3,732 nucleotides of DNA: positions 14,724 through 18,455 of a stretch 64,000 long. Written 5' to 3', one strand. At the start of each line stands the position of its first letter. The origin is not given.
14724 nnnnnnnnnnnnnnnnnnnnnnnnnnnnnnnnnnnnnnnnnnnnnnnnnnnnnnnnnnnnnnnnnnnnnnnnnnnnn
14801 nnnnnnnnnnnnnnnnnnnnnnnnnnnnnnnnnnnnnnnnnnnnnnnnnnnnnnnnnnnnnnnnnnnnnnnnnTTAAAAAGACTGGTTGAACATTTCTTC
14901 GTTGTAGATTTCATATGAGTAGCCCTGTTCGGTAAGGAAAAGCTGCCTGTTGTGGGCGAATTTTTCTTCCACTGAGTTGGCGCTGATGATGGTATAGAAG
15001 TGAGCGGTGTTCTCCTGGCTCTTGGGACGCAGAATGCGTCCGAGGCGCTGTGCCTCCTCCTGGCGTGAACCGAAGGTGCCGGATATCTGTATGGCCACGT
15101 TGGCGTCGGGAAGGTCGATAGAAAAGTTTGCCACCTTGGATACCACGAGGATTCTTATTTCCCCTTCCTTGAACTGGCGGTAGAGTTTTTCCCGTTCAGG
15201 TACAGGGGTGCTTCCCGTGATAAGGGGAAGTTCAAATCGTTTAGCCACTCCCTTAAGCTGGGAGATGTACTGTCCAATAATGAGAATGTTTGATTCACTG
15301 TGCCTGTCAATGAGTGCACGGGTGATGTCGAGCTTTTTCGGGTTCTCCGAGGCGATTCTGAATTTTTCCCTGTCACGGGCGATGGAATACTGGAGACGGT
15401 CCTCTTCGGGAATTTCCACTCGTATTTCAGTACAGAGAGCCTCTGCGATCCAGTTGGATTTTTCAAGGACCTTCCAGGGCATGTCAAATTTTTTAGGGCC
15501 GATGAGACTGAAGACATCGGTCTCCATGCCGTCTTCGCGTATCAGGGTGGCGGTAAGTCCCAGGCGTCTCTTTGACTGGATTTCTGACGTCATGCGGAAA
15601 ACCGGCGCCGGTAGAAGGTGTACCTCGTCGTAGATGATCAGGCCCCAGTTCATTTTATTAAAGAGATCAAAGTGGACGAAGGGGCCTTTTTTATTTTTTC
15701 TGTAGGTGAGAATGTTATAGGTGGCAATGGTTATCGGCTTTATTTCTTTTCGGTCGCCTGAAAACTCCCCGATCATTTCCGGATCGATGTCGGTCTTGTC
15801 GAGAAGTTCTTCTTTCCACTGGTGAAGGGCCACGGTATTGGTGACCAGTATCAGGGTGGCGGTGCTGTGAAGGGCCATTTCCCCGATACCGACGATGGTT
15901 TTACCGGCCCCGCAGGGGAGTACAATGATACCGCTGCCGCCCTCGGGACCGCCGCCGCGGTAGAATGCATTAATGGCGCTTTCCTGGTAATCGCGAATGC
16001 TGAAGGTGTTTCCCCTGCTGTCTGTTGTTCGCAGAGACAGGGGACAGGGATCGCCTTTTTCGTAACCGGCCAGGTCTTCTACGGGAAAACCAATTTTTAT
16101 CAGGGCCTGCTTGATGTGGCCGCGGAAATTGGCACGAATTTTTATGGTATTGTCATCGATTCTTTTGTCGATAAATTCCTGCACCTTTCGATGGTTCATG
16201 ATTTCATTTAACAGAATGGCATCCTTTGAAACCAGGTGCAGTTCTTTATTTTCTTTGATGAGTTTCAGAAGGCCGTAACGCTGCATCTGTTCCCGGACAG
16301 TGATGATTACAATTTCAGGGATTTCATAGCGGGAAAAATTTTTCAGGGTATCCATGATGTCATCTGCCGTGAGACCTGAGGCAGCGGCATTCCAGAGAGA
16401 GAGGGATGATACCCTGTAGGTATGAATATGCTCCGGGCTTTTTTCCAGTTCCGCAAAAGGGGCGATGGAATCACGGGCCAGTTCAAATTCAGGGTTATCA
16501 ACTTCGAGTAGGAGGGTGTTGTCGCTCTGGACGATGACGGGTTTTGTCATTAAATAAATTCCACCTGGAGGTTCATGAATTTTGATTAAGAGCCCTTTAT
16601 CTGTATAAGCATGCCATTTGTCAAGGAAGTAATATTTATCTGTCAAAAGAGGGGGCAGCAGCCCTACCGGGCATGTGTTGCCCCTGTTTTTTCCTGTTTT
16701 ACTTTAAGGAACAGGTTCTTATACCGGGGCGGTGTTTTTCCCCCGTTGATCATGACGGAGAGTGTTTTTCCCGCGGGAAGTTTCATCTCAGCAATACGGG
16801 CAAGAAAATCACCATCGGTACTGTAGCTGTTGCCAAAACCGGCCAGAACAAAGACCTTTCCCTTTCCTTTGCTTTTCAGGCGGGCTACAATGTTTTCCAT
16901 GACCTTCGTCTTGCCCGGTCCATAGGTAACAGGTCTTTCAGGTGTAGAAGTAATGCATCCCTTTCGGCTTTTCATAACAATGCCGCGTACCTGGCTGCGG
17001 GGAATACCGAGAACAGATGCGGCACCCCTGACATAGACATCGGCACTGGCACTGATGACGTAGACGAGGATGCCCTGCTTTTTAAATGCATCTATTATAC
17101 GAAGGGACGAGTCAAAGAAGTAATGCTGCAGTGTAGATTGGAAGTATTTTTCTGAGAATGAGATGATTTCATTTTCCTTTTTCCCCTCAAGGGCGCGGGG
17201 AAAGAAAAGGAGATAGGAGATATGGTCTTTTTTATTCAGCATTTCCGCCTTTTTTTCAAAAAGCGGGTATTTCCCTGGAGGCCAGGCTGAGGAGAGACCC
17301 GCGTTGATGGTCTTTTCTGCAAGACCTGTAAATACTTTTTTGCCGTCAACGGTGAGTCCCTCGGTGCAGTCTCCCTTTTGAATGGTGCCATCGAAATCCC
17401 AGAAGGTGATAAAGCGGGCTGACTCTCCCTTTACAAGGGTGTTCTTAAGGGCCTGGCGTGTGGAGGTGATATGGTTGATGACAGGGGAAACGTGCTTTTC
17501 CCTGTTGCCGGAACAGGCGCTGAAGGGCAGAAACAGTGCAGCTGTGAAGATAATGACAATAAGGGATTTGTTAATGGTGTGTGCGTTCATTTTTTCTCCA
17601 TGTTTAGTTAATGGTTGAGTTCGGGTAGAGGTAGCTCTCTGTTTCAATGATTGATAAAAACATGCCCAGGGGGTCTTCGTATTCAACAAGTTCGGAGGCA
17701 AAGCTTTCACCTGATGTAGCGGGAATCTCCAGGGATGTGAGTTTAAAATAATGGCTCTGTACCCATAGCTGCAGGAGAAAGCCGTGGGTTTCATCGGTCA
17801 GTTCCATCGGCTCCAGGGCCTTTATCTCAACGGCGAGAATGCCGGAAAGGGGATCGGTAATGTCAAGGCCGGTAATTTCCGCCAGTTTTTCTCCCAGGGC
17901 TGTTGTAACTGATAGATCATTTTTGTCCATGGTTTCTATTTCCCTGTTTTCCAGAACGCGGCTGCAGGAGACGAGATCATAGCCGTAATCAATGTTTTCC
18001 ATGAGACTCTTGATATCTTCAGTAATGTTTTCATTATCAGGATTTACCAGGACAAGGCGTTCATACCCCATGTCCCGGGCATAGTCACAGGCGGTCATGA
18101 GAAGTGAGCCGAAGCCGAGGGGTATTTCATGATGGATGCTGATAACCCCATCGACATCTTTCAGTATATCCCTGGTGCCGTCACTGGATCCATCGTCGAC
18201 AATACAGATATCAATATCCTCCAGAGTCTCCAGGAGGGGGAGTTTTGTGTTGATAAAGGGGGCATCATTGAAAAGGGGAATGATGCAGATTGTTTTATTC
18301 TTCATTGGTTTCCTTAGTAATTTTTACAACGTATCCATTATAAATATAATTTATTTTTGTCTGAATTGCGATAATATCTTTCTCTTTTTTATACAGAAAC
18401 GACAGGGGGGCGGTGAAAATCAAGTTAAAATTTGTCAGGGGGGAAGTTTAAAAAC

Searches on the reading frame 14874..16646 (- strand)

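Call 43: search_protein_families(library=pfam, proteins=[window:14874-16646:-])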
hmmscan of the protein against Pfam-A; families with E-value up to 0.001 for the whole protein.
window:14874-16646:- (590 aa): 6 families
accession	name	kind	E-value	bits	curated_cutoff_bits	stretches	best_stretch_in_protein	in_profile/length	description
PF16203.11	ERCC3_RAD25_C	-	1.5e-44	152.6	27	1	394-583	1-197/248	ERCC3/RAD25/XPB C-terminal helicase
PF13625.11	Helicase_C_3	-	5.1e-34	117.4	34.2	1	37-163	1-124/125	Helicase conserved C-terminal domain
PF04851.21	ResIII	-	4.1e-17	63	22.5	1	215-369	2-163/164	Type III restriction enzyme, res subunit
PF00271.37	Helicase_C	-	1.1e-15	58.3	23.5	1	438-541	2-109/110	Helicase conserved C-terminal domain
PF00176.29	SNF2-rel_dom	-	9.6e-06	25.3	24.9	1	237-387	18-183/290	SNF2-related domain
PF00270.35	DEAD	-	0.00043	20.5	26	0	219-370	2-162/167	DEAD/DEAH box helicase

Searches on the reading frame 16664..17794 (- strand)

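Call 43: search_protein_families(library=pfam, proteins=[window:16664-17794:-])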
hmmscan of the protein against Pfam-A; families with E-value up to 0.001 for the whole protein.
window:16664-17794:- (376 aa): 1 family
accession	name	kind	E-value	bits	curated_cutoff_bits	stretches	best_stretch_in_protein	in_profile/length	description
PF12710.13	HAD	-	3.3e-09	37.9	27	1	131-306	2-167/189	haloacid dehalogenase-like hydrolase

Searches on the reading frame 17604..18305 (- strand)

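Call 43: search_protein_families(library=pfam, proteins=[window:17604-18305:-])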
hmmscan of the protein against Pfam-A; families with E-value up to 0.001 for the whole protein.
window:17604-18305:- (233 aa): 2 families
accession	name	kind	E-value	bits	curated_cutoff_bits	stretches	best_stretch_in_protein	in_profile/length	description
PF00535.33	Glycos_transf_2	-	2.6e-15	57.2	23.3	1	8-131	3-130/168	Glycosyl transferase family 2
PF13704.12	Glyco_tranf_2_4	-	3.7e-05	24.6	27.5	0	13-60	2-49/98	Glycosyl transferase family 2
